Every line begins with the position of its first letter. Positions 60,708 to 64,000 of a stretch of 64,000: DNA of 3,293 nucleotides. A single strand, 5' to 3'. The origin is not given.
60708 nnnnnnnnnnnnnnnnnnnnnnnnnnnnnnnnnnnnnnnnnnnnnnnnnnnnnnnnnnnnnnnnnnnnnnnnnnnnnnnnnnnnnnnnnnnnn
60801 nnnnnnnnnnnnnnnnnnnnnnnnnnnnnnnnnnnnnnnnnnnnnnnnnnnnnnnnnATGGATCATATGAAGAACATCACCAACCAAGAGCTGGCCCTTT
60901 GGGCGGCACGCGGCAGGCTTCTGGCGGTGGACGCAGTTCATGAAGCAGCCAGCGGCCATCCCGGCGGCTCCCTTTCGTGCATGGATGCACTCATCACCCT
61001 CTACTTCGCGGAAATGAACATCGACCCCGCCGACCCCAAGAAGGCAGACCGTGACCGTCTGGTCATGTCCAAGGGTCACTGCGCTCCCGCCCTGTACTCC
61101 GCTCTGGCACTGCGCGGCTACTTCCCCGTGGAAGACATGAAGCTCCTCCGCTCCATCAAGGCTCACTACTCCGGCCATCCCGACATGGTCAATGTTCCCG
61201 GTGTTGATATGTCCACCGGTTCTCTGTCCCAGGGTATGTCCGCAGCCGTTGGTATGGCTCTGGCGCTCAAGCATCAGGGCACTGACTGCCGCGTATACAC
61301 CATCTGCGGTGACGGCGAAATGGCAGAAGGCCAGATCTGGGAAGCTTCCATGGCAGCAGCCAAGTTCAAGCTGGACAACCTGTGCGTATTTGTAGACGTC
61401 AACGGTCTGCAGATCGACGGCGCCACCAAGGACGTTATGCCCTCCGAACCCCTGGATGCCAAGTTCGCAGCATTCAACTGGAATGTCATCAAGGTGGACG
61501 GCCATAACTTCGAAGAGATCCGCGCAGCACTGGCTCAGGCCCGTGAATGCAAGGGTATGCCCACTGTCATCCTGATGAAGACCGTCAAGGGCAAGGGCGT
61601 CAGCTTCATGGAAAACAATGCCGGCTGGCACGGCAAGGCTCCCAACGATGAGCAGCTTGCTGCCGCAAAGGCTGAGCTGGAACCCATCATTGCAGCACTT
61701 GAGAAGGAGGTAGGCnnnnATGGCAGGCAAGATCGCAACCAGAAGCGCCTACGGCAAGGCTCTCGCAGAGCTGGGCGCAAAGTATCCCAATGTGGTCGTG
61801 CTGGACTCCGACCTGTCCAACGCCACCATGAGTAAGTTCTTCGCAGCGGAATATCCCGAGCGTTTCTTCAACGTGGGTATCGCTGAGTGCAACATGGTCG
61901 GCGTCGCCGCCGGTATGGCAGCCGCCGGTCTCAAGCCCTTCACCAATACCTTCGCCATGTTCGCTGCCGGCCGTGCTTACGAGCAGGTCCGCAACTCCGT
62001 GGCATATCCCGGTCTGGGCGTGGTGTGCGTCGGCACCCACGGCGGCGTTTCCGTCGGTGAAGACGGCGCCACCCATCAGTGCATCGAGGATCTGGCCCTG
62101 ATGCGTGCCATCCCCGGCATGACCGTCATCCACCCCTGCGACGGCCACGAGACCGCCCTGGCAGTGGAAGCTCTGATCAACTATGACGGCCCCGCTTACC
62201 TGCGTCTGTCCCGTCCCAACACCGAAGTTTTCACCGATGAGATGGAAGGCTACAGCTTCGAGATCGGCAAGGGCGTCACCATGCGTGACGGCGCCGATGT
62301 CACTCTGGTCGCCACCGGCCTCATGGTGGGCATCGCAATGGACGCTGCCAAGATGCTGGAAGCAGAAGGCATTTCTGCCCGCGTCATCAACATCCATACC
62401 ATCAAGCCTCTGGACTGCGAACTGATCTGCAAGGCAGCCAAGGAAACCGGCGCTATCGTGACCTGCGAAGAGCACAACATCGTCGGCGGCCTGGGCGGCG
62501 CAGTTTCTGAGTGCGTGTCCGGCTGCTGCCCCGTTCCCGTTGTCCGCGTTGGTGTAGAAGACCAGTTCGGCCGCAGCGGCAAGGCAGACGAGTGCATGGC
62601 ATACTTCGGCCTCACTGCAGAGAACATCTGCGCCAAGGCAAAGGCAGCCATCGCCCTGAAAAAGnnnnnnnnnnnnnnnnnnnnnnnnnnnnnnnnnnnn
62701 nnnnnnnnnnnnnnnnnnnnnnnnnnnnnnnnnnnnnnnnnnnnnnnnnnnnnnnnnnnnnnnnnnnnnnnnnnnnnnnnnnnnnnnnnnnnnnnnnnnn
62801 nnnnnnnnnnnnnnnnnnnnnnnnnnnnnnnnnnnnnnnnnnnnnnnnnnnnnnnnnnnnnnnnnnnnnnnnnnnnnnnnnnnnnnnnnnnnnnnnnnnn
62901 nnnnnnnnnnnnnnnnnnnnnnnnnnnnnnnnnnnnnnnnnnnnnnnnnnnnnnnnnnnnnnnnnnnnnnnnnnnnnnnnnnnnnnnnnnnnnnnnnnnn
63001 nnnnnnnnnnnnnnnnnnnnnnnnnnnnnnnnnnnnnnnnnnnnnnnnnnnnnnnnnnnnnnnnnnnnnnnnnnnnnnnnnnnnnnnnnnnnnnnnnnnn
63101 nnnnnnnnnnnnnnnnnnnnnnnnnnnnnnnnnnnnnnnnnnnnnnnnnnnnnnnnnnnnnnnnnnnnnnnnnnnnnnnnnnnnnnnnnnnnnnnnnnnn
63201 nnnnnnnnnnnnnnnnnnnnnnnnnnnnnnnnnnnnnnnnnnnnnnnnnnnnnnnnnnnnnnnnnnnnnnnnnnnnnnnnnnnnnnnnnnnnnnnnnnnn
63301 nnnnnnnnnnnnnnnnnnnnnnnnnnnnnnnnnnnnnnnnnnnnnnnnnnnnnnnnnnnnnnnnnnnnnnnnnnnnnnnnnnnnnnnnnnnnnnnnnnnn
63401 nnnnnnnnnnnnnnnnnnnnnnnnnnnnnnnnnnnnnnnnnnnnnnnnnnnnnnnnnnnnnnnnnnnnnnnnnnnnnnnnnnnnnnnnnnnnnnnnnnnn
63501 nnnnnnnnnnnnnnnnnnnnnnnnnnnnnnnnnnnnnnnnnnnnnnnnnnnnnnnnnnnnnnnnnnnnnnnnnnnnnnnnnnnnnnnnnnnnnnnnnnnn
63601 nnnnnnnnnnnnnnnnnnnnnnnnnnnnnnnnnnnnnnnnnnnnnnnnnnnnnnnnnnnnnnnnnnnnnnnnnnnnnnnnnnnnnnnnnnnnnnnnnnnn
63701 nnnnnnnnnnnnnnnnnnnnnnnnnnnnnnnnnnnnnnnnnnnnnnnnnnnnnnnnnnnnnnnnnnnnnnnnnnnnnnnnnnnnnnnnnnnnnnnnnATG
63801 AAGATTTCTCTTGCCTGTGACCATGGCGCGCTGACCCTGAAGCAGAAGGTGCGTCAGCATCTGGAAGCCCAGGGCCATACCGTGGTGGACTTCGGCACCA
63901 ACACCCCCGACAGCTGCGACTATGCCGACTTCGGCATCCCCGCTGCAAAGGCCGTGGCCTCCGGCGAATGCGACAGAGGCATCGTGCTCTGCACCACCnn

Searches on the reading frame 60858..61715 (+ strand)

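Call 18: search_protein_families(library=ncbifam, proteins=[window:60858-61715:+])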
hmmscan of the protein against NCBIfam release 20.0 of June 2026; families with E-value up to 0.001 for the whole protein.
window:60858-61715:+ (286 aa): 12 families
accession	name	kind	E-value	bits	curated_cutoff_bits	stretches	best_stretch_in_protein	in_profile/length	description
NF004559.0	PRK05899.2-5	equivalog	3.4e-91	306.4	488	1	6-275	12-280/627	transketolase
NF004556.0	PRK05899.2-2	equivalog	1.6e-85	287.7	575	1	4-274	9-276/639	transketolase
TIGR00232.1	tktlase_bact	equivalog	7e-68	229.5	682.25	1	20-274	8-273/654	transketolase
NF004558.0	PRK05899.2-4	equivalog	1.6e-54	185.4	788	1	20-274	11-270/651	transketolase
TIGR00759.1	aceE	equivalog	6.5e-20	70.7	859.9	2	32-213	97-289/885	pyruvate dehydrogenase (acetyl-transferring), homodimeric type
TIGR03186.1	AKGDH_not_PDH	exception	2.3e-17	62.6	1408.3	2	28-213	93-289/889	alpha-ketoglutarate dehydrogenase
TIGR00204.1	dxs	equivalog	1.4e-15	56.9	465.95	2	4-180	10-170/616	1-deoxy-D-xylulose-5-phosphate synthase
TIGR03181.1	PDH_E1_alph_x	equivalog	1.5e-13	50.3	411.35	1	123-238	124-241/341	pyruvate dehydrogenase (acetyl-transferring) E1 component subunit alpha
TIGR03182.1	PDH_E1_alph_y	equivalog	9.2e-13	47.8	393.85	1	123-254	112-245/315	pyruvate dehydrogenase (acetyl-transferring) E1 component subunit alpha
NF008968.0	PRK12315.1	subfamily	4.4e-09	35.2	510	1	120-266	113-268/582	1-deoxy-D-xylulose-5-phosphate synthase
NF003933.0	PRK05444.2-2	equivalog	1.8e-08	33.4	395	1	120-271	117-278/606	1-deoxy-D-xylulose-5-phosphate synthase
NF003616.0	PRK05261.1-1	subfamily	7.5e-08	31.1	777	1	54-229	62-249/788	phosphoketolase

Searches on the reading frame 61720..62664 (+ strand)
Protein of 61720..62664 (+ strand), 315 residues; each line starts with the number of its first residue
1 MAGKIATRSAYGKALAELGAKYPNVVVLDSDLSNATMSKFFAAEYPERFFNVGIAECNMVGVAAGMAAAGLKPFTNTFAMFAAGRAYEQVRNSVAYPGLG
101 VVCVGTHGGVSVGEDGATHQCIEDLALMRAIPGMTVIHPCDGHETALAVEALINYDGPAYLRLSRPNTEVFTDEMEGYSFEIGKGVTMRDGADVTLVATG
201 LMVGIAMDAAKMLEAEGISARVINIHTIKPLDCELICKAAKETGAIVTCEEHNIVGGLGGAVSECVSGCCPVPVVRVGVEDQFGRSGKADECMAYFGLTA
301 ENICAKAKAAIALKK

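Call 18: search_protein_families(library=ncbifam, proteins=[window:61720-62664:+])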
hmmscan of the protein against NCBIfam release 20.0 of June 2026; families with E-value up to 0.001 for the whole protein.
window:61720-62664:+ (315 aa): 15 families
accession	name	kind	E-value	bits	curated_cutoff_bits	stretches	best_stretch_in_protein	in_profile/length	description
NF004559.0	PRK05899.2-5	equivalog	2.5e-93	313.4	488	1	3-312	316-625/627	transketolase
TIGR00204.1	dxs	equivalog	4.8e-57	193.8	465.95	1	8-311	313-615/616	1-deoxy-D-xylulose-5-phosphate synthase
NF004556.0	PRK05899.2-2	equivalog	1.8e-54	185.1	575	1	4-310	321-637/639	transketolase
TIGR00232.1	tktlase_bact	equivalog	3.6e-43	147.9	682.25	1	4-310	348-652/654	transketolase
NF003933.0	PRK05444.2-2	equivalog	4.6e-41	141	395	1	7-308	291-602/606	1-deoxy-D-xylulose-5-phosphate synthase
NF008968.0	PRK12315.1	subfamily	1.4e-32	112.8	510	1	19-308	293-578/582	1-deoxy-D-xylulose-5-phosphate synthase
NF004558.0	PRK05899.2-4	equivalog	2e-30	105.8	788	1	30-309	370-648/651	transketolase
NF006667.0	PRK09212.1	subfamily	2.6e-26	92.3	321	1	5-267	4-277/327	pyruvate dehydrogenase complex E1 component subunit beta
NF008854.0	PRK11892.1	equivalog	1.5e-25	89.8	454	1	41-266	182-415/464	pyruvate dehydrogenase complex E1 component subunit beta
NF007201.0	PRK09622.1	equivalog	2.3e-07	30.1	590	1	174-267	251-343/405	2-oxoacid:ferredoxin oxidoreductase subunit alpha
NF041170.1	Oxoac_fdxalpha_Archa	equivalog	2e-05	23.1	800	1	191-259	519-587/636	2-oxoacid:ferredoxin oxidoreductase subunit alpha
NF006412.0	PRK08659.1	equivalog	5.8e-05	22.5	411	1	188-271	271-352/378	2-oxoacid:acceptor oxidoreductase subunit alpha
NF045764.1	PhenlGlyoxDHPadG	equivalog_domain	0.00048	18.7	700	1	190-252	266-328/398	NADH-dependent phenylglyoxylate dehydrogenase subunit alpha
NF006233.0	PRK08367.1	equivalog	0.00055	18.9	625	0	189-264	259-333/394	pyruvate ferredoxin oxidoreductase subunit alpha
NF040682.1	PorA_Arch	equivalog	0.00082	18.4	550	0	189-269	258-337/387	pyruvate synthase subunit PorA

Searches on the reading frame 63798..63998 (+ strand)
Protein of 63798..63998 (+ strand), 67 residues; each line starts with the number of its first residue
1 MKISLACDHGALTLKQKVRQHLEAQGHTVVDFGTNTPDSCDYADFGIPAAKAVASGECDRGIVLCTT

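Call 18: search_protein_families(library=ncbifam, proteins=[window:63798-63998:+])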
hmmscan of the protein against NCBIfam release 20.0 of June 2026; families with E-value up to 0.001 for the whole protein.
window:63798-63998:+ (67 aa): 9 families
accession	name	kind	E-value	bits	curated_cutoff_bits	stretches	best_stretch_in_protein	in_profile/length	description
NF004051.0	PRK05571.1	subfamily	3.4e-19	69.1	135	1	1-67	2-69/149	ribose-5-phosphate isomerase B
TIGR00689.1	rpiB_lacA_lacB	subfamily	6.4e-15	55.3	88.3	1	3-67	1-66/145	RpiB/LacA/LacB family sugar-phosphate isomerase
TIGR01120.1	rpiB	equivalog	2e-14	53.7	138.65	1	2-67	1-66/143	ribose 5-phosphate isomerase B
NF006381.0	PRK08622.1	equivalog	4.5e-14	52.6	234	1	1-67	1-67/171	galactose-6-phosphate isomerase subunit LacB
TIGR02133.1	RPI_actino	equivalog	1.1e-12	48.1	168.2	1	1-67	1-68/148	ribose-5-phosphate isomerase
TIGR01119.1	lacB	equivalog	1.2e-11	44.6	312.55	1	1-67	1-67/171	galactose-6-phosphate isomerase subunit LacB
NF009258.0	PRK12615.1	equivalog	2e-09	37.6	325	1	1-67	1-67/171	galactose-6-phosphate isomerase subunit LacB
NF051858.1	EryPhIsonDerIRhiz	equivalog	4.4e-07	30.1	240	1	1-67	1-69/150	D-erythrulose-4-phosphate isomerase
NF006380.0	PRK08621.1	equivalog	1.5e-05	25.4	164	1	1-64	1-62/142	galactose-6-phosphate isomerase subunit LacA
